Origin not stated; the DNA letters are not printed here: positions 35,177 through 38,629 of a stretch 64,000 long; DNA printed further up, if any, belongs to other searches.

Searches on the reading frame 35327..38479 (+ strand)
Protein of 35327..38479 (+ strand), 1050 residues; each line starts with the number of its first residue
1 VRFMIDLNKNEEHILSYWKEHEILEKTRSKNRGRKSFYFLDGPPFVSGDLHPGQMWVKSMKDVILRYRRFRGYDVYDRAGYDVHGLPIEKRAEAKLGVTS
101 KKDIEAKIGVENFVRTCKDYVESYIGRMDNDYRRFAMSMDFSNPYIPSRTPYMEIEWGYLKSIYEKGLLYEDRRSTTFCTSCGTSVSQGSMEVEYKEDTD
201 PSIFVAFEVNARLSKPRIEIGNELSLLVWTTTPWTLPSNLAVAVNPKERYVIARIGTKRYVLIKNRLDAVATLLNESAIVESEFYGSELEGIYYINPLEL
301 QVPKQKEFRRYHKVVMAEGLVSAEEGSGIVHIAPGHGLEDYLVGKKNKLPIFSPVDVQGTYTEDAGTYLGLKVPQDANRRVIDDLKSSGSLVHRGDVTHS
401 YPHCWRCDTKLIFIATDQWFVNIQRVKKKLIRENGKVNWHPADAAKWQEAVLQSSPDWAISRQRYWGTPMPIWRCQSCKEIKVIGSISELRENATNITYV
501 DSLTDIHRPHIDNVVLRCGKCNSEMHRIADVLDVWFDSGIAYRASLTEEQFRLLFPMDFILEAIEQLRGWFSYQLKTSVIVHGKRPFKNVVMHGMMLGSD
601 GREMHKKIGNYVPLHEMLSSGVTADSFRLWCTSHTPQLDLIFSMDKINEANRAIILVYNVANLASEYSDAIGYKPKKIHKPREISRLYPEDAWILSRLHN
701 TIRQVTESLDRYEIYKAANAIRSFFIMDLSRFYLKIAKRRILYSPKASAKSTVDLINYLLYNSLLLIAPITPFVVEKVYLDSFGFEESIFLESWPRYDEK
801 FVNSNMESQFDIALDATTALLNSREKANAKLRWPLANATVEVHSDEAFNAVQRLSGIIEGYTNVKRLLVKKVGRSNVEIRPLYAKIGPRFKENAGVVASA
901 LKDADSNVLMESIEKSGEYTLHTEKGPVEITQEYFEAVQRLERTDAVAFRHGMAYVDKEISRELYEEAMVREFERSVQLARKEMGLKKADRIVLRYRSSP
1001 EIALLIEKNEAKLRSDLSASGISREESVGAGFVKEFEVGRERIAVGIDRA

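Call 54: search_protein_families(library=pfam, proteins=[window:35327-38479:+], max_evalue=1)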
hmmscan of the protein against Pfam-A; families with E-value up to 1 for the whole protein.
window:35327-38479:+ (1050 aa): 6 families
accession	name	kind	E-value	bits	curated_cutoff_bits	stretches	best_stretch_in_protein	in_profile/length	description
PF00133.28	tRNA-synt_1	-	8.8e-100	334.8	22.7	1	14-636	2-407/414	tRNA synthetases class I (I, L, M and V)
PF08264.19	Anticodon_1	-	3.8e-31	108.4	25.1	1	691-835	1-144/148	Anticodon-binding domain of tRNA ligase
PF19302.4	DUF5915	-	9.3e-17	61.6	27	1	857-1049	3-194/195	Domain of unknown function (DUF5915)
PF09334.17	tRNA-synt_1g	-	6.7e-15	55.2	20.1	2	44-103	8-66/391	tRNA synthetases class I (M)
PF00750.26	tRNA-synt_1d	-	0.12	11.7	23.3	1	592-622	269-299/349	tRNA synthetases class I (R), catalytic domain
PF25207.1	DUF7837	-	0.14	12.6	27.8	1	179-204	8-34/47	Domain of unknown function (DUF7837)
